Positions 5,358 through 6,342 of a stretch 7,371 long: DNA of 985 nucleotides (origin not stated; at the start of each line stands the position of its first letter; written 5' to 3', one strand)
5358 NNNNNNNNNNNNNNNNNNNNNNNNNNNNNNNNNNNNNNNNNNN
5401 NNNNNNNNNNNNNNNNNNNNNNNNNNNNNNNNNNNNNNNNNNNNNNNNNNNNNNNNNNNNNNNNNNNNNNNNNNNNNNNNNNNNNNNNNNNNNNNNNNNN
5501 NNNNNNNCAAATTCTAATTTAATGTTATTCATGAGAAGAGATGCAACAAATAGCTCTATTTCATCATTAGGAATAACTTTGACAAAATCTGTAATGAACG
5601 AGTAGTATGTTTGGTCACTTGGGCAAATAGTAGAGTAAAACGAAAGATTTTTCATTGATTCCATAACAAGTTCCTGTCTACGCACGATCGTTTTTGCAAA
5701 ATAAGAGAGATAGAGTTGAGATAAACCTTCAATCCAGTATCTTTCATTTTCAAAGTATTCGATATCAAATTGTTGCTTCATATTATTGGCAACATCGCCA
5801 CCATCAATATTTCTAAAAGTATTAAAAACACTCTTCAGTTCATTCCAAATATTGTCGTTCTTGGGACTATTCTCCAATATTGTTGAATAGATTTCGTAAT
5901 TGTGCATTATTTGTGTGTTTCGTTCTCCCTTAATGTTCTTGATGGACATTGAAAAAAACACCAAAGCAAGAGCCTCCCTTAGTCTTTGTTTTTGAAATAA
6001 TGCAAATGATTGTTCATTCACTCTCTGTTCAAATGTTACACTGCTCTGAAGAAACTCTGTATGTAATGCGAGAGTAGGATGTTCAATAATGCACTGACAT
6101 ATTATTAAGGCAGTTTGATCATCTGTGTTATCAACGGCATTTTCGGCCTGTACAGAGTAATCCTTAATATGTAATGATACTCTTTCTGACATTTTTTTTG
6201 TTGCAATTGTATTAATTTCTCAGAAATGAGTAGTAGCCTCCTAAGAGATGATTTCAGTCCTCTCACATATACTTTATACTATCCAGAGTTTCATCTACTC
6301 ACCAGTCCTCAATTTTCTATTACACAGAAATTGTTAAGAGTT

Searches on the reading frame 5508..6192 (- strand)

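Call 5: search_protein_families(library=pfam, proteins=[window:5508-6192:-], max_evalue=1)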
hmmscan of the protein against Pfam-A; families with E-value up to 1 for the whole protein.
window:5508-6192:- (228 aa): 0 families

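Call 19: find_homologous_proteins(query=window:5508-6192:-, max_evalue=0.001)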
Query window:5508-6192:-: 290 candidates shared short words with the query, none scored E <= 0.001.

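Call 48: search_solved_structures(query=window:5508-6192:-, max_evalue=1)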
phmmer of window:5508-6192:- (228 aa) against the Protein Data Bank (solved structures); distinct sequences matched with E-value up to 1: 2.
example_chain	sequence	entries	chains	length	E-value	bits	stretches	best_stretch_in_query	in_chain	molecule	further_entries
7tj4_A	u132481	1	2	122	0.21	14.5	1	105-161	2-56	ActH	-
5j3r_A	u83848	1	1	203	0.92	12.4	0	56-110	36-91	Monothiol glutaredoxin-6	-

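Call 65: predict_structure(protein=window:5508-6192:-)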
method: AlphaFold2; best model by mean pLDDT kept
length: 228 residues; sequences in the alignment: 1
mean_pLDDT: 34.8   pTM: 0.21
mean pLDDT of the five models: 34.8, 33.7, 33.5, 31.6, 30.1
residues with pLDDT >= 90: 0; 70-90: 0; 50-70: 0; < 50: 228
segments of 3 or more residues with pLDDT < 50: 1-228
pLDDT, mean of each block of 10 residues (from residue 1): 29 30 33 33 32 34 32 36 33 35 33 37 36 39 35 33 33 36 36 41 38 40 35
secondary structure, 60 per line:
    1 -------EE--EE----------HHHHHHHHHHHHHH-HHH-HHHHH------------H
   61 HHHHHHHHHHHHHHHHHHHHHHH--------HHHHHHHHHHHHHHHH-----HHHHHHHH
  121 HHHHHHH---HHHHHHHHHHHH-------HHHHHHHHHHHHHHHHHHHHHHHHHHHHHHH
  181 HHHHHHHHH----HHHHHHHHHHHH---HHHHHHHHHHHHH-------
elements in order: H24-37 H43-47 H60-83 H92-107 H113-127 H131-142 H150-189 H194-205 H209-221
